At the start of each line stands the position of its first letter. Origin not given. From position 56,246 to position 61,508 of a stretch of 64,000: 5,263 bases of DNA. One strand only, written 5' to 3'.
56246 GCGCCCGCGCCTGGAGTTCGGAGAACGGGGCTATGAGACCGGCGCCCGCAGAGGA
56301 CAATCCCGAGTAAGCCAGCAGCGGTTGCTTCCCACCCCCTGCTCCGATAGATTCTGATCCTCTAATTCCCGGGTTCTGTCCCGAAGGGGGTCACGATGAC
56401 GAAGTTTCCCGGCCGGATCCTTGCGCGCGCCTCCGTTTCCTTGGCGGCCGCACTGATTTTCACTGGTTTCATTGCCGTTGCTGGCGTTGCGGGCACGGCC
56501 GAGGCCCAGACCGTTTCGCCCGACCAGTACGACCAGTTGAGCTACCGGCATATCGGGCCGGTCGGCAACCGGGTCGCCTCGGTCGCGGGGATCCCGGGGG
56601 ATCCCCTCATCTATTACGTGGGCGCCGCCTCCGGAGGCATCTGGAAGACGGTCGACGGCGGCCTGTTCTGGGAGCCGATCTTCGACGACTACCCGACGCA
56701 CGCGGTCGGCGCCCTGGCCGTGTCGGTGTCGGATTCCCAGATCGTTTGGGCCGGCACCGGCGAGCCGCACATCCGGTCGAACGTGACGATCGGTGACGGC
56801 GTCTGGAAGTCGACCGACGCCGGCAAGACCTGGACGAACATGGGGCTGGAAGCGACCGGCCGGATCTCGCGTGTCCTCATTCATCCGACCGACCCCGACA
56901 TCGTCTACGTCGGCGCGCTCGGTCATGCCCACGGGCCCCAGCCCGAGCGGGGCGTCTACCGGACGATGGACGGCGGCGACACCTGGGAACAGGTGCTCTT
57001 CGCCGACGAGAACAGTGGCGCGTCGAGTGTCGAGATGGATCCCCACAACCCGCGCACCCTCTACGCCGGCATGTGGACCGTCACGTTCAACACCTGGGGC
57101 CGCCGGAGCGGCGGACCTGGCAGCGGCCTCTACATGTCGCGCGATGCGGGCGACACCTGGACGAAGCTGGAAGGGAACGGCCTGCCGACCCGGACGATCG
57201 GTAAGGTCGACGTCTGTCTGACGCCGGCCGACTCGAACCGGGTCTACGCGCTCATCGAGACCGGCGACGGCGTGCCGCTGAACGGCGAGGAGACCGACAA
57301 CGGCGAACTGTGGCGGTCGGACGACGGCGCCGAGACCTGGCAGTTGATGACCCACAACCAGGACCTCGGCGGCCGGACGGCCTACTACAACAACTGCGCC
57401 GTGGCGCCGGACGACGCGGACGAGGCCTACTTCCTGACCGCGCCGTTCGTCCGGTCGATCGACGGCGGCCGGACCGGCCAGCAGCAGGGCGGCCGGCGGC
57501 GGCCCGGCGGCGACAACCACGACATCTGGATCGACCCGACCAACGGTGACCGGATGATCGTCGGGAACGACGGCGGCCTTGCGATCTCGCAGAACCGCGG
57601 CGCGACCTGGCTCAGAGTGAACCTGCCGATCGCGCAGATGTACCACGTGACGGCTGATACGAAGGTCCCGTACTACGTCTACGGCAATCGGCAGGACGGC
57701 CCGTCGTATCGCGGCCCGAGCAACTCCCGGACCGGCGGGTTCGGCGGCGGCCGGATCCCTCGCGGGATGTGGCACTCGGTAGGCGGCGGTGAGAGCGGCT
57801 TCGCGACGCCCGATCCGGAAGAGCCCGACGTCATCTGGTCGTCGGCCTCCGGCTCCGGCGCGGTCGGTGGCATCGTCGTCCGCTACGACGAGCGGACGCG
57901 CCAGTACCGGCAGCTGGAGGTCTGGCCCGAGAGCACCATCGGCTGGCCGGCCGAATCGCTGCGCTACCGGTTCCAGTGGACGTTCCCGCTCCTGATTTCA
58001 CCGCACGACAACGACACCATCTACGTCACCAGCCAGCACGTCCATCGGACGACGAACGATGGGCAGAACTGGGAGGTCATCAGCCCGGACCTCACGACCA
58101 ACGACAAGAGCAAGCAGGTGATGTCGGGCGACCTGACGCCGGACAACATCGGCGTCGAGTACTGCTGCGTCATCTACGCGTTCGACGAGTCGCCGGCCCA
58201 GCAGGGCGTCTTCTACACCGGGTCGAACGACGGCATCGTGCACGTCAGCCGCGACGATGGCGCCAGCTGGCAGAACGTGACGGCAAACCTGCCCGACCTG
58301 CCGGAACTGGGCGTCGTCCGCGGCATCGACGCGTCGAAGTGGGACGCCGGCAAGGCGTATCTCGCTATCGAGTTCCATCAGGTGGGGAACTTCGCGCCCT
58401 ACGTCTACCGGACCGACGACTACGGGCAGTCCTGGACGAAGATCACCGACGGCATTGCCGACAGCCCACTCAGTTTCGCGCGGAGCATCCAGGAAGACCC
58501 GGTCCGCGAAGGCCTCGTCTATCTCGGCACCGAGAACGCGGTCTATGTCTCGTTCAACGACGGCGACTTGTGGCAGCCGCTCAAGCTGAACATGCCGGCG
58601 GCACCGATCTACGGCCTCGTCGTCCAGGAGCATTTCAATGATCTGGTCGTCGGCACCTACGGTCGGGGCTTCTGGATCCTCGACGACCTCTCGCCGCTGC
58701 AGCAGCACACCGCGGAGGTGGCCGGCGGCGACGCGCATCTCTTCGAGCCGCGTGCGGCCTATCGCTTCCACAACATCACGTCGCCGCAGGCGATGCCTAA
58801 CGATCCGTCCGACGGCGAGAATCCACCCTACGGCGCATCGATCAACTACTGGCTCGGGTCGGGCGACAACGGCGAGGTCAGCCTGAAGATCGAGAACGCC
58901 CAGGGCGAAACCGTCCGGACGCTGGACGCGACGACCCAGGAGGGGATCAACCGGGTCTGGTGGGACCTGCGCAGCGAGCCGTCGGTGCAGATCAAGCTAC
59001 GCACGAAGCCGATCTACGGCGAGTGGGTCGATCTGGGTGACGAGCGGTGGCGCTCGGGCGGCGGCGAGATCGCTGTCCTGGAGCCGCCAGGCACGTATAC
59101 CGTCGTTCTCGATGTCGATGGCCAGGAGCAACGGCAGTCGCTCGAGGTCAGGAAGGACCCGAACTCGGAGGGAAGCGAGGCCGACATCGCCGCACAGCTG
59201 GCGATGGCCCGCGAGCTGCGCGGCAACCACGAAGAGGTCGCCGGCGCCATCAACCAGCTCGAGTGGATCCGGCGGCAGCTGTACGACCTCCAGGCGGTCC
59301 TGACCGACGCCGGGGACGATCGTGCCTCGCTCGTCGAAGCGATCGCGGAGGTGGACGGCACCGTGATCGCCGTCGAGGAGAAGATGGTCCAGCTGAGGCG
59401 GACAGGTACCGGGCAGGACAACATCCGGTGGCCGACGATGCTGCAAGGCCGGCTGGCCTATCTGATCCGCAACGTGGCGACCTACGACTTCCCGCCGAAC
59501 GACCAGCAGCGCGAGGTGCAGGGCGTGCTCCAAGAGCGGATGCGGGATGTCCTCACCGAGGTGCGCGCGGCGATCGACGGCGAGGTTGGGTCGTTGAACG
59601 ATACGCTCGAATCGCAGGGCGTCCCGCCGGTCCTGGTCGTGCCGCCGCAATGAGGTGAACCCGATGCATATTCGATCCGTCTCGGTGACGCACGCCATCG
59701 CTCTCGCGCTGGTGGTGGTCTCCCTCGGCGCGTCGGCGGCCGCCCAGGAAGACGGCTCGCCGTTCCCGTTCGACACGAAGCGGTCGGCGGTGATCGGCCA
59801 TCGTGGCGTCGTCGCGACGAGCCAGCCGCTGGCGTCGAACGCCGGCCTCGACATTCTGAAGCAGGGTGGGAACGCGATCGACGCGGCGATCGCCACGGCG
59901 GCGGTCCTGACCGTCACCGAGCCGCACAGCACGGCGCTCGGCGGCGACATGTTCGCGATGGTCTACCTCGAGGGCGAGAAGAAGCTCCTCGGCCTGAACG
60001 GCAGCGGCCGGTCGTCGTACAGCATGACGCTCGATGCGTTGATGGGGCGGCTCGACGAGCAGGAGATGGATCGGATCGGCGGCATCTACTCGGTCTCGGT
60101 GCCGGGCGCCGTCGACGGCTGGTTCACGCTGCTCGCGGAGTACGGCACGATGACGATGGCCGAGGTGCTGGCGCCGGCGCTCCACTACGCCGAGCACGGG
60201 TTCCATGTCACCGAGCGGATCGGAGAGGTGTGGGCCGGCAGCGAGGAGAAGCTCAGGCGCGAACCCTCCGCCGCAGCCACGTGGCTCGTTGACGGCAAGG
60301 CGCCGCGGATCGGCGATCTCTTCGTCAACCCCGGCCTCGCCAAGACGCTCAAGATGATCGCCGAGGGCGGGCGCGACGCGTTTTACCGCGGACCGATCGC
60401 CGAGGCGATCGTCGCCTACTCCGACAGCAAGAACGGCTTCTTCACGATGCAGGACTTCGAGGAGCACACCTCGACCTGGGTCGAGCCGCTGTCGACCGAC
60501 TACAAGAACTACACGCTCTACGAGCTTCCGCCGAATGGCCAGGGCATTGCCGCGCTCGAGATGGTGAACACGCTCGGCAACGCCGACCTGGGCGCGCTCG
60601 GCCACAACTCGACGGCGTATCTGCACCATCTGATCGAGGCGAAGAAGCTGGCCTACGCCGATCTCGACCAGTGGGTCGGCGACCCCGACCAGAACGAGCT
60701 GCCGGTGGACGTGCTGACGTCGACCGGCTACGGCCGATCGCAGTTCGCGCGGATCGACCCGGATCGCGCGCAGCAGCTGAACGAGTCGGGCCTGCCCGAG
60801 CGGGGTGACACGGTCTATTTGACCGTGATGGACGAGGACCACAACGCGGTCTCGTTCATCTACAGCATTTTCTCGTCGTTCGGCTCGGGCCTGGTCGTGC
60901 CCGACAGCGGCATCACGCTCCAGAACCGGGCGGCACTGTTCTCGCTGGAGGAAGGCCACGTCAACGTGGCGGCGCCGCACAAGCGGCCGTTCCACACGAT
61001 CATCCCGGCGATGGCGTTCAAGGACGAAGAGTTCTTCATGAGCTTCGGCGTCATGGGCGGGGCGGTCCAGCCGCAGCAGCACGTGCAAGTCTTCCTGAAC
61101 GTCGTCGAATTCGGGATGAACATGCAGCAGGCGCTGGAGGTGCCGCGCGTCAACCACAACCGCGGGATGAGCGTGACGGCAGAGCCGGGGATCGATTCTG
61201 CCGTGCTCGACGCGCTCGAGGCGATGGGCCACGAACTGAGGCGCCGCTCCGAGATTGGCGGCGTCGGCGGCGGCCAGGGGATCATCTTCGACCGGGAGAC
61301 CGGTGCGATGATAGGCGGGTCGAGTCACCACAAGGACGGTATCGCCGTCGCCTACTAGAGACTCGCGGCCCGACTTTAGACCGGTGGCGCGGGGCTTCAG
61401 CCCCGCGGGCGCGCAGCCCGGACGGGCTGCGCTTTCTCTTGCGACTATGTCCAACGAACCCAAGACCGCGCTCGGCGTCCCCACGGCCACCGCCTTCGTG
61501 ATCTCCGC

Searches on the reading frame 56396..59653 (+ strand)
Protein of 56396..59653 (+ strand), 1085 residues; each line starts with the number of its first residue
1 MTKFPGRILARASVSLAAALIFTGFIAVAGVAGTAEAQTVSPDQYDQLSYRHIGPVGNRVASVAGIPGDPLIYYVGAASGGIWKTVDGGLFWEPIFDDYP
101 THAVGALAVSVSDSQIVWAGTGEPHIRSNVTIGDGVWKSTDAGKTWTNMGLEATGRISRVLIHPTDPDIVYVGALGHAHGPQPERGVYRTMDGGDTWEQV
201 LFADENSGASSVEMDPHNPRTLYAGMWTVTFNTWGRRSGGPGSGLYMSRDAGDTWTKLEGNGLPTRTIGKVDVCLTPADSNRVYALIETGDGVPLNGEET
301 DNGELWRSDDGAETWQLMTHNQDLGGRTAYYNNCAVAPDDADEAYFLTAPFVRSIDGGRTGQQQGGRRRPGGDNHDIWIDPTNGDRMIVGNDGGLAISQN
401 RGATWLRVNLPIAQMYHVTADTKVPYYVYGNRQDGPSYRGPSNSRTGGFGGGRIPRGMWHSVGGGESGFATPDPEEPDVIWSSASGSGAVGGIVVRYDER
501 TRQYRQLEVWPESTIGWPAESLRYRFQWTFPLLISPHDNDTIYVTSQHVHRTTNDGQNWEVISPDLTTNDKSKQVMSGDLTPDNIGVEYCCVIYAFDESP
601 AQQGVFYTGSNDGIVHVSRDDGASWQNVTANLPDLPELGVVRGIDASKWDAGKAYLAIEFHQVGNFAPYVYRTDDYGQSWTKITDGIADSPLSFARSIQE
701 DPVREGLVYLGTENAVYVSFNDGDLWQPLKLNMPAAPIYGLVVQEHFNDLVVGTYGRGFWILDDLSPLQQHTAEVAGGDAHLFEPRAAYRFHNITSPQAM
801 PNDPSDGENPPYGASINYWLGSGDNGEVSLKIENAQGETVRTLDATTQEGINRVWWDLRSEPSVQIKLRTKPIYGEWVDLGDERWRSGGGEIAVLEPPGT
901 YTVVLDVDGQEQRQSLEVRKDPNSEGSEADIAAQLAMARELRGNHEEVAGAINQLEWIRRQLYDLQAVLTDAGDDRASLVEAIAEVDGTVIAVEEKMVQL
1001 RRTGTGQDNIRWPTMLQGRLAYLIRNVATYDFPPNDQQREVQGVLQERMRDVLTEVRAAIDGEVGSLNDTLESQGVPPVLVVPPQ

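Call 49: search_protein_families(library=pfam, proteins=[window:56396-59653:+], max_evalue=0.0001)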
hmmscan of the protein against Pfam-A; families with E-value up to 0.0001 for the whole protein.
window:56396-59653:+ (1085 aa): 2 families
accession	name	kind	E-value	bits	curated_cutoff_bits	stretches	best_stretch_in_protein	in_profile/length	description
PF15902.12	Sortilin-Vps10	-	1.9e-26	93.3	33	2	136-259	3-113/446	Sortilin, neurotensin receptor 3,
PF13088.12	BNR_2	-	1.3e-05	25.1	31.4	0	612-683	185-251/277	BNR repeat-like domain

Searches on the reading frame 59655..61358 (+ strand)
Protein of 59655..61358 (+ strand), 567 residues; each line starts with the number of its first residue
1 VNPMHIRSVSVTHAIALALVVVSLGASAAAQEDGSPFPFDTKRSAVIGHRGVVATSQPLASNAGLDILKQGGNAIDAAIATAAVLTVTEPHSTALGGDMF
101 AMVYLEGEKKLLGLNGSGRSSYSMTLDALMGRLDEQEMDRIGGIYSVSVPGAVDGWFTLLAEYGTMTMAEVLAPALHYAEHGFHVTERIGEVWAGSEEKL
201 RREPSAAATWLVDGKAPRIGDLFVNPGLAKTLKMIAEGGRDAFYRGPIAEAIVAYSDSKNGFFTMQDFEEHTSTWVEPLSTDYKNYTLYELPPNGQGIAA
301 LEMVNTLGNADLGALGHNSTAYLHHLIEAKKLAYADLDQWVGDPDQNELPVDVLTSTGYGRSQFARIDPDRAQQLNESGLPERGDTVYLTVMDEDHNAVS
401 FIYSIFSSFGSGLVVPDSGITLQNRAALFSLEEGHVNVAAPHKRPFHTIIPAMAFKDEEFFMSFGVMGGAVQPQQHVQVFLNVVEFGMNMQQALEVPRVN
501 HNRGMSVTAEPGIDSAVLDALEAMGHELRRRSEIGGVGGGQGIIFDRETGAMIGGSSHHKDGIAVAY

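Call 49: search_protein_families(library=pfam, proteins=[window:59655-61358:+], max_evalue=0.0001)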
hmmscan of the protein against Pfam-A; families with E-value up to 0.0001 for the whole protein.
window:59655-61358:+ (567 aa): 1 family
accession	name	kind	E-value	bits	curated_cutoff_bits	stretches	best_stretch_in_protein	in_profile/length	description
PF01019.26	G_glu_transpept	-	1.2e-143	480.1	27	1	66-561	2-511/512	Gamma-glutamyltranspeptidase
